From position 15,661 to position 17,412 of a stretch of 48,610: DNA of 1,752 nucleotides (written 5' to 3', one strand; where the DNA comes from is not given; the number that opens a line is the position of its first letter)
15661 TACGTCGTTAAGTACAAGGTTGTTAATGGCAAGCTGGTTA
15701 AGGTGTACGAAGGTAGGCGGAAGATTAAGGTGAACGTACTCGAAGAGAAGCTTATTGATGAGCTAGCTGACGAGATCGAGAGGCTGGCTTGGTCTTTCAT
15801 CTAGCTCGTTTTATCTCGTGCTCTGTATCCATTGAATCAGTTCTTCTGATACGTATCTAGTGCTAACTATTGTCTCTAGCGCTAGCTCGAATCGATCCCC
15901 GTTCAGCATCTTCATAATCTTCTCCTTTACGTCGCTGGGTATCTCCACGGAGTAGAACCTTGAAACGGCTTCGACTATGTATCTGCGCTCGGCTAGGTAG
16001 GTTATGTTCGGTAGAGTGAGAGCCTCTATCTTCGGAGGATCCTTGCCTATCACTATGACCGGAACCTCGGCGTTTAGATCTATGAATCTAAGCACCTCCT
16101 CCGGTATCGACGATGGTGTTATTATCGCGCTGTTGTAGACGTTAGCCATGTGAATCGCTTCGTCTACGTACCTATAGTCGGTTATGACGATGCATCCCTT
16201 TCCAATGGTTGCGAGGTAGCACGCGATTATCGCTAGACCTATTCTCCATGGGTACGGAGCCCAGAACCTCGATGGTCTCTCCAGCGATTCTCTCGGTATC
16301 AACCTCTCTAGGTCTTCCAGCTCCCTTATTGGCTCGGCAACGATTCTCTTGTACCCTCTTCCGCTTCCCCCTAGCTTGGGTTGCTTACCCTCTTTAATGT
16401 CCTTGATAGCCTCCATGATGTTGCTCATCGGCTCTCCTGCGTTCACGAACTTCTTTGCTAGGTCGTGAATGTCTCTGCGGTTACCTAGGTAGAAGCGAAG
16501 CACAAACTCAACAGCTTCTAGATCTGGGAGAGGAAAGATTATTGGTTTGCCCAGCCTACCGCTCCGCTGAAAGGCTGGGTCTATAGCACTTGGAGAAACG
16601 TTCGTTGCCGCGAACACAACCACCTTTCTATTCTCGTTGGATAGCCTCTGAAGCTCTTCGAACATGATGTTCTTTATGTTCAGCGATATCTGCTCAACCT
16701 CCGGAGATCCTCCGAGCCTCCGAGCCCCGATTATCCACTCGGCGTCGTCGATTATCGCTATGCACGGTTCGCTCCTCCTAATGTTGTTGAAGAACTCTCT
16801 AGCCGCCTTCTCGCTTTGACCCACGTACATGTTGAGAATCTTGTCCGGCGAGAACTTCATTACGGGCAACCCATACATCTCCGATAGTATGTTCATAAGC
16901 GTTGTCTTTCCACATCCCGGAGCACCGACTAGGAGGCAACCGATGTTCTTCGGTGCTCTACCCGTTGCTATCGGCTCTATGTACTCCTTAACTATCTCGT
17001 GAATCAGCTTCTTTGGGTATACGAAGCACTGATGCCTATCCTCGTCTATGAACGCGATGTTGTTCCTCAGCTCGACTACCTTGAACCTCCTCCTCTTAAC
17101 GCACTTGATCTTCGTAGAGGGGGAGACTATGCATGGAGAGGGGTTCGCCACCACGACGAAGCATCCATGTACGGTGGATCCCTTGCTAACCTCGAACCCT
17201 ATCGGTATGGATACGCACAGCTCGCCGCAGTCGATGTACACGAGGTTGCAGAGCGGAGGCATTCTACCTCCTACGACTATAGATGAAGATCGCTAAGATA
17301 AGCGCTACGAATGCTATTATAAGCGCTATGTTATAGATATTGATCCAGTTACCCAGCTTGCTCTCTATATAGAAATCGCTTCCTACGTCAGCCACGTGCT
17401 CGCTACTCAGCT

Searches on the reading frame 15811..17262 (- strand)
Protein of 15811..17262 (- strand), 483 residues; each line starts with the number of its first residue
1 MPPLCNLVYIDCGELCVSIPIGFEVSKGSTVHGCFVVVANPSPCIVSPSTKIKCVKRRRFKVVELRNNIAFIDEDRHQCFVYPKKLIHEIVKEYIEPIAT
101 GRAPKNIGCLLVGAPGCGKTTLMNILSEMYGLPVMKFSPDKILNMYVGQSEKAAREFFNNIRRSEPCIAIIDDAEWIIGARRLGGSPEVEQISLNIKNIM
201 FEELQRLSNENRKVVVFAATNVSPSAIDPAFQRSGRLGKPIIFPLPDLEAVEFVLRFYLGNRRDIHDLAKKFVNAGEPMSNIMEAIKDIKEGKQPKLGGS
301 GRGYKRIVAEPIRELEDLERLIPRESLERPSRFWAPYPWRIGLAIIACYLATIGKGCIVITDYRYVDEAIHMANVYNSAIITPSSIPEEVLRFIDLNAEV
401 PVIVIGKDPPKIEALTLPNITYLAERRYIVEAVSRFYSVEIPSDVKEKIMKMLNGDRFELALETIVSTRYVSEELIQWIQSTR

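Call 9: search_protein_families(library=pfam, proteins=[window:15811-17262:-], max_evalue=0.01)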
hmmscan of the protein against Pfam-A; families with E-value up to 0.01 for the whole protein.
window:15811-17262:- (483 aa): 11 families
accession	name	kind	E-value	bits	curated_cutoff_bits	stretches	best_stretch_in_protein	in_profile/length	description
PF00004.35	AAA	-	2.6e-25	89.8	21.2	1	109-244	1-130/131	ATPase family associated with various cellular activities (AAA)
PF03215.21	Rad17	-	0.00011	22.6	23.8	1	71-138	13-77/186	Rad17 P-loop domain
PF13521.12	AAA_28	-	0.00012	22.8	27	1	110-135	3-28/164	AAA domain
PF13401.12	AAA_22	-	0.00037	21.2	27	0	110-161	9-54/130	AAA domain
PF13207.12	AAA_17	-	0.00051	20.8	27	1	112-138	1-27/136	AAA domain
PF13671.12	AAA_33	-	0.00098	19.9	27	1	110-238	3-96/143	AAA domain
PF13191.12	AAA_16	-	0.0013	19.7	32.6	0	92-127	13-45/167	AAA ATPase domain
PF20720.3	nSTAND3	-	0.0026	17.9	27.2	1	109-215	20-106/155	Novel STAND NTPase 3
PF13238.12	AAA_18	-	0.0033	18.3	29.4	1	110-138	2-32/128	AAA domain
PF07728.20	AAA_5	-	0.0038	17.7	22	0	109-133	2-27/139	AAA domain (dynein-related subfamily)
PF00005.33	ABC_tran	-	0.0081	17.2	25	0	110-130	15-35/137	ABC transporter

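Call 10: search_dna_similar(query=window:15811-17262:-, collection=phages, mode=protein, max_rows=15)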
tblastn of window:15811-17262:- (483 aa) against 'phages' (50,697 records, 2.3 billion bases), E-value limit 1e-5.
Records with a match: 56; places in all: 62; records where one place covers at least 80% of the query: 4.
Best place of each record, by identity: <60% 56.
By first word of the organism name: Sulfolobus 7; Listeria 6; Rhodobacter 6; Rhizobium 5; Sulfolobales 4; Acidianus 4; Stenotrophomonas 4; Hyperthermophilic 2; Bicaudavirus 2; Enterococcus 2; and 10 more.
By host as written in the record: - 8; Listeria monocytogenes 6; Rhodobacter capsulatus YW1 6; Sulfolobales 4; Sulfolobus 4; Stenotrophomonas maltophilia 4; Acidianus sp. CHAS 2; Sulfolobus tengchongensis 2; and 17 more.
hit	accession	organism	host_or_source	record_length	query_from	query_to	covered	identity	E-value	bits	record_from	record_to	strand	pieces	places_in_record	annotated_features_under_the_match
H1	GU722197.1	Hyperthermophilic Archaeal Virus 2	-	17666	22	441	87%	28.9%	1e-47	182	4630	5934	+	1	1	AAA-ATPase, CDC48-type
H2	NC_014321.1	Hyperthermophilic Archaeal Virus 2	-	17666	22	441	87%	28.9%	1e-47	182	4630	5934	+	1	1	AAA-ATPase, CDC48-type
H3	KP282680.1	Sulfolobales Virus YNP2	Sulfolobales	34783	9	408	83%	29.8%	2e-40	161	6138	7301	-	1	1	putative Cell division protein FtsH | hypothetical protein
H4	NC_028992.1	Sulfolobales Virus YNP2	Sulfolobales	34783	9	408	83%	29.8%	2e-40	161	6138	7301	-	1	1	putative Cell division protein FtsH | hypothetical protein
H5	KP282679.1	Sulfolobales virus YNP1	Sulfolobales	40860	46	408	75%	31.6%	8e-40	159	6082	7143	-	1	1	putative Cell division protein FtsH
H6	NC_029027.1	Sulfolobales virus YNP1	Sulfolobales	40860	46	408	75%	31.6%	8e-40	159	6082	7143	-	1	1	putative Cell division protein FtsH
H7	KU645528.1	Acidianus tailed spindle virus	Acidianus sp. CHAS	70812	14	282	56%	30.6%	2e-28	125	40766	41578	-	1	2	AAA+ ATPase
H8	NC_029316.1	Acidianus tailed spindle virus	Acidianus sp. CHAS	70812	14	282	56%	30.6%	2e-28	125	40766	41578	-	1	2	AAA+ ATPase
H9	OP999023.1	Sulfolobus tengchongensis spindle-shaped virus 3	Sulfolobus tengchongensis 1201-2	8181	11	276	55%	27.8%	5e-21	102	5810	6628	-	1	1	putative ATPase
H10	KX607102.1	Acidianus two-tailed phage variant 1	Acidianus convivator AA9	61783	12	259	51%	28.5%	2e-11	73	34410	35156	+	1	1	archaeal AAA-ATPase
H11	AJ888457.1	Bicaudavirus pozzuoliense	-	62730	12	259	51%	28.5%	2e-11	73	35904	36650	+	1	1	hypothetical protein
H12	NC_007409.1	Bicaudavirus pozzuoliense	Acidianus convivator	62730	12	259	51%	28.5%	2e-11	73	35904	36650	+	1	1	hypothetical protein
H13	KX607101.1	Acidianus two-tailed virus 2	Sulfolobus solfataricus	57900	30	259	48%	30.5%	2e-15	85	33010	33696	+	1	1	archaeal AAA-ATPase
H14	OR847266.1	Listeria phage LM 4-11-1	Listeria monocytogenes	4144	108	317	43%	30.6%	2e-14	82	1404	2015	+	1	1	record has no annotation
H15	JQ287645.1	Sulfolobus virus STSV2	Sulfolobus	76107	41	276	49%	27.1%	6e-19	96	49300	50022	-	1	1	putative ATPase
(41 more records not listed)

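Call 13: find_encoding_contigs(protein=window:15811-17262:-, flank=10000, max_places=6)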
Protein window:15811-17262:- (483 aa): 3 contigs read that carry it; 1 place shown.
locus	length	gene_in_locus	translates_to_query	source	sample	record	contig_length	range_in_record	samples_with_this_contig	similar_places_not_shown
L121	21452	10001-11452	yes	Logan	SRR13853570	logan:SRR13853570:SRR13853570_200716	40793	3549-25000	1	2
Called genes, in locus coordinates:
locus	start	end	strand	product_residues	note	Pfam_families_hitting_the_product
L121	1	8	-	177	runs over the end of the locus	-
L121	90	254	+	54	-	-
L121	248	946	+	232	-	-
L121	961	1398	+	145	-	-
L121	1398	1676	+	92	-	-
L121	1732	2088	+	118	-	-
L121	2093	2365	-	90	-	-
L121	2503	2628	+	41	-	-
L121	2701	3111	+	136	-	-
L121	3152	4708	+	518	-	-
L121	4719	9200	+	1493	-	-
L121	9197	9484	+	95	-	-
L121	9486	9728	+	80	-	-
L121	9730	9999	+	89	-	-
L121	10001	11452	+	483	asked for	PF00004:AAA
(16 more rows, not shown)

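Call 14: find_related_loci(query=window:15811-17262:-, collection=viral_contigs, flank=10000)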
Query window:15811-17262:- (483 aa) in viral_contigs; peptide patterns used: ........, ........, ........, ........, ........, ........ (x = any residue, [..] = any of these).
8 stretches matched a pattern, but none encodes a relative of the query by tblastn (E <= 1e-3).

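Call 24: find_homologous_proteins(query=window:15811-17262:-, max_evalue=1e-20)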
Query window:15811-17262:- (483 aa): 167 proteins with E <= 1e-20 among 8000 candidates; the best 120 are listed.
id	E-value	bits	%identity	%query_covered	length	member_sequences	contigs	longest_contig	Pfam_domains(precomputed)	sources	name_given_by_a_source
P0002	0.0e+0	1093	100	100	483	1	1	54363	PF00004.36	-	-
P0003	8.9e-193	659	60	99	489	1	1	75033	PF00004.36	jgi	-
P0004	6.7e-117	409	43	98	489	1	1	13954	PF00004.36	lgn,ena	-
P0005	6.7e-103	363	40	98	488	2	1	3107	PF00004.36,PF13401.13,PF13238.13,PF03215.22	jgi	-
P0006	4.9e-94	334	39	98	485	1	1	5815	PF00004.36,PF13191.13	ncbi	-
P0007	1.3e-89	319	36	99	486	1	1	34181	PF00004.36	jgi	-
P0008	1.2e-79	286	35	96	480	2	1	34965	PF00004.36,PF13191.13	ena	-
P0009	3.6e-79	285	33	99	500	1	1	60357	PF00004.36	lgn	-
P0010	5.6e-61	225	29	93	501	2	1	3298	PF00004.36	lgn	-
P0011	1.6e-60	223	33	94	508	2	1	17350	PF00004.36,PF13191.13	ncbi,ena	-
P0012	1.2e-58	217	34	84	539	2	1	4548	PF00004.36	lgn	-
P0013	7.7e-58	214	33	84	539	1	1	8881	PF00004.36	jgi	jgi:DNA polymerase III delta prime subunit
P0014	1.4e-57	214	33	84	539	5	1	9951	PF00004.36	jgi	-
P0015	1.5e-57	213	33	84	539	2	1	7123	PF00004.36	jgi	jgi:ATPases of the AAA+ class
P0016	3.8e-36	143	33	34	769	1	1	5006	PF13173.13,PF06068.20,PF13671.13,PF00004.36,PF13401.13,PF05496.19,PF17862.8,PF07728.21,PF13191.13,PF07724.21,PF24883.3,PF00005.34,PF07726.18,PF13521.13,PF13207.13,PF00910.29,PF01078.28,PF25199.2,PF20720.4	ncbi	ncbi:hypothetical protein FRB90_004313, partial [Tulasnella sp. 427]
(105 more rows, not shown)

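Call 25: find_encoding_contigs(protein=P0003, flank=10000, max_places=3)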
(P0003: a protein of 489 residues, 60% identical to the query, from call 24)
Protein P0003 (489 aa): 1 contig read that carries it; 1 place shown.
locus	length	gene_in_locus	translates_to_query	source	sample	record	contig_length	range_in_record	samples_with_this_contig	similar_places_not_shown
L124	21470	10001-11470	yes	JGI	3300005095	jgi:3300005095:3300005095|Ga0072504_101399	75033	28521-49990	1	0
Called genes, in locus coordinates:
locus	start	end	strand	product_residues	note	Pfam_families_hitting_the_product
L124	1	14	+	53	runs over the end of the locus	-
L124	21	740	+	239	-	-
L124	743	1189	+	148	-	-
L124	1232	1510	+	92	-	-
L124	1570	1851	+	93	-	-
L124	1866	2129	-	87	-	-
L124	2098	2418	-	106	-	-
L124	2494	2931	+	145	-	-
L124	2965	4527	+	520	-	-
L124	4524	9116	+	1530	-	PF05192:MutS_III (faint), PF20117:DUF6507 (faint)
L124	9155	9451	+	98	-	-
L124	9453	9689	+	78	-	-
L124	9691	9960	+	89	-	-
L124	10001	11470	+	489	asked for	PF00004:AAA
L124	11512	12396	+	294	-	-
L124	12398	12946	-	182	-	-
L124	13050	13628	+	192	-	-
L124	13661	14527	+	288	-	-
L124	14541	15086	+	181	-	-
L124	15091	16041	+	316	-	-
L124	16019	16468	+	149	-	-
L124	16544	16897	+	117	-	-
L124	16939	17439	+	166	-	-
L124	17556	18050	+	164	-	-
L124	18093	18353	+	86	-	PF12756:zf-C2H2_2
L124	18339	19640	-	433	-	-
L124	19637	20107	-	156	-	-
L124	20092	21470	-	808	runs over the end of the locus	PF03104:DNA_pol_B_exo1 (faint), PF00136:DNA_pol_B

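Call 26: find_encoding_contigs(protein=P0004, flank=10000, max_places=3)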
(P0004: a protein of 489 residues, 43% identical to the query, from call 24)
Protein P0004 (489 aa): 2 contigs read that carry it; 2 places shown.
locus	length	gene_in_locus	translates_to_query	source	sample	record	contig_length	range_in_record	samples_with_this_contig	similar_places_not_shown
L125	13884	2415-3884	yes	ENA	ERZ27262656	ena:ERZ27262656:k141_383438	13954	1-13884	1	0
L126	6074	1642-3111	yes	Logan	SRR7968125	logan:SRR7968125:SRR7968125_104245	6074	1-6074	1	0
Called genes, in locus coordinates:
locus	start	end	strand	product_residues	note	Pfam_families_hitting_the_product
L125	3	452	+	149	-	?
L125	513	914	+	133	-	-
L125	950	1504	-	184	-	-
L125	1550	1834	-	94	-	-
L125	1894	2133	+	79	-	-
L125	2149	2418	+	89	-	-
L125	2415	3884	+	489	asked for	PF00004:AAA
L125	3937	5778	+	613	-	-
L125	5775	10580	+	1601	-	PF04108:ATG17_like (weak)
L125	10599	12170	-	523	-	-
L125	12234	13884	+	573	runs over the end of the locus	?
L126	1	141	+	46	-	?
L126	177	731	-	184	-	-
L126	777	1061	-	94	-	-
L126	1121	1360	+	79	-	-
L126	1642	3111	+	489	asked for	PF00004:AAA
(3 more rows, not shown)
